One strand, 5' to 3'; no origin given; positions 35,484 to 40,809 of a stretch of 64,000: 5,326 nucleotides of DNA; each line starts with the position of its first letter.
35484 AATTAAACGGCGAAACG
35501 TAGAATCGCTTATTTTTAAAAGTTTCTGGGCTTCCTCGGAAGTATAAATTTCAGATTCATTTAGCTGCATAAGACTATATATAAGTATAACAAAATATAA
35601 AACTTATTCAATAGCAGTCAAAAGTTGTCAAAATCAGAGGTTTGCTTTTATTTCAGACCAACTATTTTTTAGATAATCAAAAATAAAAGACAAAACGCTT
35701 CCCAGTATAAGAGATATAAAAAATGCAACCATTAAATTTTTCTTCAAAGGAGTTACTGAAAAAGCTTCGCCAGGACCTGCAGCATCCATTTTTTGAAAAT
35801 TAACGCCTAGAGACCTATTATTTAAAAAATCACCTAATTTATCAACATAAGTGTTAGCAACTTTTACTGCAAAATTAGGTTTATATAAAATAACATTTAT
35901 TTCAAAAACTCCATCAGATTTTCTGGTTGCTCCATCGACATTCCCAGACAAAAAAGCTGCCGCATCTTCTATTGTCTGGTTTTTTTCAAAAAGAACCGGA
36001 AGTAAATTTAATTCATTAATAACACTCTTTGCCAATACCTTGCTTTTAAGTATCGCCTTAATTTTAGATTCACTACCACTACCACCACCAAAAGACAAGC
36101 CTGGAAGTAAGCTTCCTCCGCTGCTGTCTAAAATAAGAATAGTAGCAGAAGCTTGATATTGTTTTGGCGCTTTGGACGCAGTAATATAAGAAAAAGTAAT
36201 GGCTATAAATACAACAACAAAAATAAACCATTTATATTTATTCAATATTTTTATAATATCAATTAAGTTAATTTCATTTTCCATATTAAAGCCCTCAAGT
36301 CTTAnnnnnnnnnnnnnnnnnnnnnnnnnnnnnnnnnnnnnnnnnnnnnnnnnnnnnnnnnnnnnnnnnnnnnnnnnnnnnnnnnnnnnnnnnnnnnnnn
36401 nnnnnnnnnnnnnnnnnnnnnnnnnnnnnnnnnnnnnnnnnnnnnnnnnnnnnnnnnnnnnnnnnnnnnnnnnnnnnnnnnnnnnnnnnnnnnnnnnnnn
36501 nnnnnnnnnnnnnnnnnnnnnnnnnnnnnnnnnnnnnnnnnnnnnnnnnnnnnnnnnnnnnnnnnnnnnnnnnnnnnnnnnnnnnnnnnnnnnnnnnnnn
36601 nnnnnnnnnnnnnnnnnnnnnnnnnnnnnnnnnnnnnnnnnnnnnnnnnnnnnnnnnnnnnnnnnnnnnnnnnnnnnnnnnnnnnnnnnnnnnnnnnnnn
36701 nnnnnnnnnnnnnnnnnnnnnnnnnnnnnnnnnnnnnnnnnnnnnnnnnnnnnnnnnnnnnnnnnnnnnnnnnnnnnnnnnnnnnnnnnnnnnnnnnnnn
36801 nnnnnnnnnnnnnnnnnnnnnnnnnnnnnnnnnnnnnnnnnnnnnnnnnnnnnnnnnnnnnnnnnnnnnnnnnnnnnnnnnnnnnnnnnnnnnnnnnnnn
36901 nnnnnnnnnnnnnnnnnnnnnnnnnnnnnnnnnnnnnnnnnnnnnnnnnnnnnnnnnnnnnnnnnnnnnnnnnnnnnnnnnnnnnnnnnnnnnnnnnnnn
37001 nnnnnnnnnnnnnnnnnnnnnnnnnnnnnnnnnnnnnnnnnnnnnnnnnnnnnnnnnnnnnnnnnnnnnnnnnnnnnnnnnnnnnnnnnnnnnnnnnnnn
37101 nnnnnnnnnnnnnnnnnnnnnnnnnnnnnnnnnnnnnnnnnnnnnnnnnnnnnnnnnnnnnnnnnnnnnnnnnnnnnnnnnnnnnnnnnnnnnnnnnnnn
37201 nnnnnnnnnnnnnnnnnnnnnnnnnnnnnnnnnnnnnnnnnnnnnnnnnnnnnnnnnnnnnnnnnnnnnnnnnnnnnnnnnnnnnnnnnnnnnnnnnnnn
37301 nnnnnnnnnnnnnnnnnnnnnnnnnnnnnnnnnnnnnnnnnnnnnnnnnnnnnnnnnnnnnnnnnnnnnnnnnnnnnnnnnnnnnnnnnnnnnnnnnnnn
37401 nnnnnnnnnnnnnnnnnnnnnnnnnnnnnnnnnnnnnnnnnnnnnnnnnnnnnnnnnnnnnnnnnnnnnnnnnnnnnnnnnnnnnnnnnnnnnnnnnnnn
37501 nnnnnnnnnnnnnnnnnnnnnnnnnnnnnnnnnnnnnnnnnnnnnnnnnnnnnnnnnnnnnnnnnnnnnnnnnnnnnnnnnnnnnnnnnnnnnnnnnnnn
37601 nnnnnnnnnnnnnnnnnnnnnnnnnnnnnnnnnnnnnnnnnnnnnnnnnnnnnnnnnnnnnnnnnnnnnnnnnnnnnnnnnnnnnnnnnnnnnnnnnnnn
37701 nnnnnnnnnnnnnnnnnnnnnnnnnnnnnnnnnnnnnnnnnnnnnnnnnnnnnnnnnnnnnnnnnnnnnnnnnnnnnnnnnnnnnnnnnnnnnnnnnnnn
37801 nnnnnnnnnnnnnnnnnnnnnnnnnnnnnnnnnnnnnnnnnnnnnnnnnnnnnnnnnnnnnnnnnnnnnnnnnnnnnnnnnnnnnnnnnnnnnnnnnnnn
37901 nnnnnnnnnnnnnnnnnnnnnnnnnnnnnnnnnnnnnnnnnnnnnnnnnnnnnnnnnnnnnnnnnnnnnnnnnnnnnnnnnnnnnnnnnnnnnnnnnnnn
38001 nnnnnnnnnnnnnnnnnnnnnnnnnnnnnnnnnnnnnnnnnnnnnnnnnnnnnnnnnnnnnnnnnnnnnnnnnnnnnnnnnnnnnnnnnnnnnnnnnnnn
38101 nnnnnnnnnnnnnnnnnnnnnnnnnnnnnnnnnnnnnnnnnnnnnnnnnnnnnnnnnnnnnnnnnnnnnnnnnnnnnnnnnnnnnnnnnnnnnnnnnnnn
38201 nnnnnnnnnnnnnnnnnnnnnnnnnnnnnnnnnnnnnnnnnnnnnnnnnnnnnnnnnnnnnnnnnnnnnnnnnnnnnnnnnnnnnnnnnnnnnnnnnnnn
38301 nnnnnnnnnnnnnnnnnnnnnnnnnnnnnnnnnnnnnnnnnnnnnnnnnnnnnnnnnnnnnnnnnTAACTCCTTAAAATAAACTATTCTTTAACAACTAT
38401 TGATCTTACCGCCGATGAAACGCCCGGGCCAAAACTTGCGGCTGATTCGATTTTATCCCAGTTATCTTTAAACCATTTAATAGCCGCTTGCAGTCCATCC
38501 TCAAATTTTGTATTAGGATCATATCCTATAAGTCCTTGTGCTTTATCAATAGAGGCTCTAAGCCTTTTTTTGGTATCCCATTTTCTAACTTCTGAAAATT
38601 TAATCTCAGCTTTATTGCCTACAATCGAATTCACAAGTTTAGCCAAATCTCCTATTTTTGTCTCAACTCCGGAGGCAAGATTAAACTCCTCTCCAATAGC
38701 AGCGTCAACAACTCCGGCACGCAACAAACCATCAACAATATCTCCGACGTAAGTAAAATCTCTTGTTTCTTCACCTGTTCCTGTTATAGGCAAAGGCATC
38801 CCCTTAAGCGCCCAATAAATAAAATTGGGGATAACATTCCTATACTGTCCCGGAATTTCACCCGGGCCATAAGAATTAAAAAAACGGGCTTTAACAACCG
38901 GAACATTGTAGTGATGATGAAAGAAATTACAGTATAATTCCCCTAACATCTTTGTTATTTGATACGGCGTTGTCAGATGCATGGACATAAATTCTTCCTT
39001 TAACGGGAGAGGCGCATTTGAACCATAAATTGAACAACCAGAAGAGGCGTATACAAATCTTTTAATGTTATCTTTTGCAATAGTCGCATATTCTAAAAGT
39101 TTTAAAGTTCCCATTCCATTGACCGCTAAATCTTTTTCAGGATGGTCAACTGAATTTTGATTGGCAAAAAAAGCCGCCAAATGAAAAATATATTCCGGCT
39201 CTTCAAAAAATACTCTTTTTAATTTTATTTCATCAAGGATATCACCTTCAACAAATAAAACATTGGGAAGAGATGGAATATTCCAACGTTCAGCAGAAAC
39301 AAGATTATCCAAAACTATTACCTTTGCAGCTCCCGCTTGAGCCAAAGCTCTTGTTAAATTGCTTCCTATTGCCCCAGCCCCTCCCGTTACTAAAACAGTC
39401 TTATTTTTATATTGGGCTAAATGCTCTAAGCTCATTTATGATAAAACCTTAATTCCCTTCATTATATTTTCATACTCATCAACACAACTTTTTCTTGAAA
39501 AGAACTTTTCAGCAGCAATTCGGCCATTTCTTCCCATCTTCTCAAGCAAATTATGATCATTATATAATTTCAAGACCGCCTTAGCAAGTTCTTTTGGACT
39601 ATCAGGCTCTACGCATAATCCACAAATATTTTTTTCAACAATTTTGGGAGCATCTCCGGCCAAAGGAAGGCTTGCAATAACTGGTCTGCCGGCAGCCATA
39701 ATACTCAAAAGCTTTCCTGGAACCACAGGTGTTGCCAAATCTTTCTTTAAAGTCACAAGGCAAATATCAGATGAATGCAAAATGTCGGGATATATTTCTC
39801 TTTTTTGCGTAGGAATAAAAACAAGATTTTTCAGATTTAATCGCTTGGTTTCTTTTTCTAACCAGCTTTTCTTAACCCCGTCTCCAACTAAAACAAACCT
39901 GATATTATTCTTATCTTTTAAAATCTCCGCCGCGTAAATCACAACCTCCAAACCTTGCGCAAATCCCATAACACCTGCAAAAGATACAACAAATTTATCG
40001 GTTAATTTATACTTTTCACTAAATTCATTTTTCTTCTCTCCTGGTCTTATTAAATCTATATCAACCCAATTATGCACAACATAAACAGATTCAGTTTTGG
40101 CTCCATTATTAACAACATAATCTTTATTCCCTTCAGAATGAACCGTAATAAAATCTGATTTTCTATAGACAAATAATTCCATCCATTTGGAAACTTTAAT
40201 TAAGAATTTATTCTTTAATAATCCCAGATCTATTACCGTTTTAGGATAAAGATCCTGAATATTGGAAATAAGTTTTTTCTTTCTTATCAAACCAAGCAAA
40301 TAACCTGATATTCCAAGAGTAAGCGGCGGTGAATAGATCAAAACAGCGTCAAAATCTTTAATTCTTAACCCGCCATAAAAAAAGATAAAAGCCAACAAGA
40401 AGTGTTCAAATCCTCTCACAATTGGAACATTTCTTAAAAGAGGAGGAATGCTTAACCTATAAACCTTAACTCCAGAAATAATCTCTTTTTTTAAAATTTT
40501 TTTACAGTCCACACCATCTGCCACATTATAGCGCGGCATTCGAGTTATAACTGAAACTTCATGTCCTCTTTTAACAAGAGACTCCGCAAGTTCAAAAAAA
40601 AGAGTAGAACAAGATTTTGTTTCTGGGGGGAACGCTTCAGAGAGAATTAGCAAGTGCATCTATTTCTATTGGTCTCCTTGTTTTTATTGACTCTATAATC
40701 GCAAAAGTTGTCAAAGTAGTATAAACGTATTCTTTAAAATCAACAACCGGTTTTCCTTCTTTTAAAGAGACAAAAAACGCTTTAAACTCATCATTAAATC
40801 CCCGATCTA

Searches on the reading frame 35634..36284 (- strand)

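Call 16: search_protein_families(library=pfam, proteins=[window:35634-36284:-], max_evalue=0.00001)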
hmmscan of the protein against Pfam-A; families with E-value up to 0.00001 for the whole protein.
window:35634-36284:- (216 aa): 1 family
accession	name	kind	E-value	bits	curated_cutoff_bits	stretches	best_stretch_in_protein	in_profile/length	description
PF02706.20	Wzz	-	5e-12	46.4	25.5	1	3-92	1-91/91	Chain length determinant protein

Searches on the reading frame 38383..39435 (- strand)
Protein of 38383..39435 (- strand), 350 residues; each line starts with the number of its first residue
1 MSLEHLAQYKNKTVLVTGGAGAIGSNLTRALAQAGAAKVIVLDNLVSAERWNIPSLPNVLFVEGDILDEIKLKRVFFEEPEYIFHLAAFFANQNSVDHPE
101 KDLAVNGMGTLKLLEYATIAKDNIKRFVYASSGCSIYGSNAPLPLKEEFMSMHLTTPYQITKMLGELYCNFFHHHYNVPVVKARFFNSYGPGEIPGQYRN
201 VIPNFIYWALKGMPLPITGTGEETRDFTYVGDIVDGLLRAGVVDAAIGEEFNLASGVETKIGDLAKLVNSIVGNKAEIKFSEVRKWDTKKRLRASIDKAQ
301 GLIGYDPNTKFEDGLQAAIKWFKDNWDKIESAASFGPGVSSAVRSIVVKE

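Call 16: search_protein_families(library=pfam, proteins=[window:38383-39435:-], max_evalue=0.00001)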
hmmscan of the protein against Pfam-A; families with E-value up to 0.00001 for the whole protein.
window:38383-39435:- (350 aa): 7 families
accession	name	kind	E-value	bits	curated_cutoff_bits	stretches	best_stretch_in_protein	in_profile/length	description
PF01370.27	Epimerase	-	3.9e-52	177.5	20.9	1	14-253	1-239/240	NAD dependent epimerase/dehydratase family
PF16363.11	GDP_Man_Dehyd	-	3.3e-46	158.7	27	1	15-316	1-330/332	GDP-mannose 4,6 dehydratase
PF02719.21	Polysacc_synt_2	-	3.2e-13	50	20.2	1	14-280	1-260/293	Polysaccharide biosynthesis protein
PF01073.25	3Beta_HSD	-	1.5e-12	47.6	22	1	15-168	1-156/280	3-beta hydroxysteroid dehydrogenase/isomerase family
PF04321.23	RmlD_sub_bind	-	3.2e-08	33.4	27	1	13-133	2-102/287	RmlD substrate binding domain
PF05368.20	NmrA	-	4.2e-06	27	27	1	11-149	2-124/298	NmrA-like family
PF08659.16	KR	-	9.2e-06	26.1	22.6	0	13-140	2-144/180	KR domain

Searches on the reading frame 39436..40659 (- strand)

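Call 16: search_protein_families(library=pfam, proteins=[window:39436-40659:-], max_evalue=0.00001)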
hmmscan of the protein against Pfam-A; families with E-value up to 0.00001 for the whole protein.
window:39436-40659:- (407 aa): 4 families
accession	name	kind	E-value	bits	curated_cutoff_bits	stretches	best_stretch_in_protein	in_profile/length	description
PF00534.26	Glycos_transf_1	-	8.3e-23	81.2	26.4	1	211-380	3-170/172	Glycosyl transferases group 1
PF13692.12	Glyco_trans_1_4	-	9.4e-21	75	27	1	223-368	2-142/142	Glycosyl transferases group 1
PF13439.12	Glyco_transf_4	-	8.9e-14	52.3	28.5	1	20-202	7-169/170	Glycosyltransferase Family 4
PF13579.12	Glyco_trans_4_4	-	2.7e-10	41.2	29.7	1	23-198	9-158/158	Glycosyl transferase 4-like domain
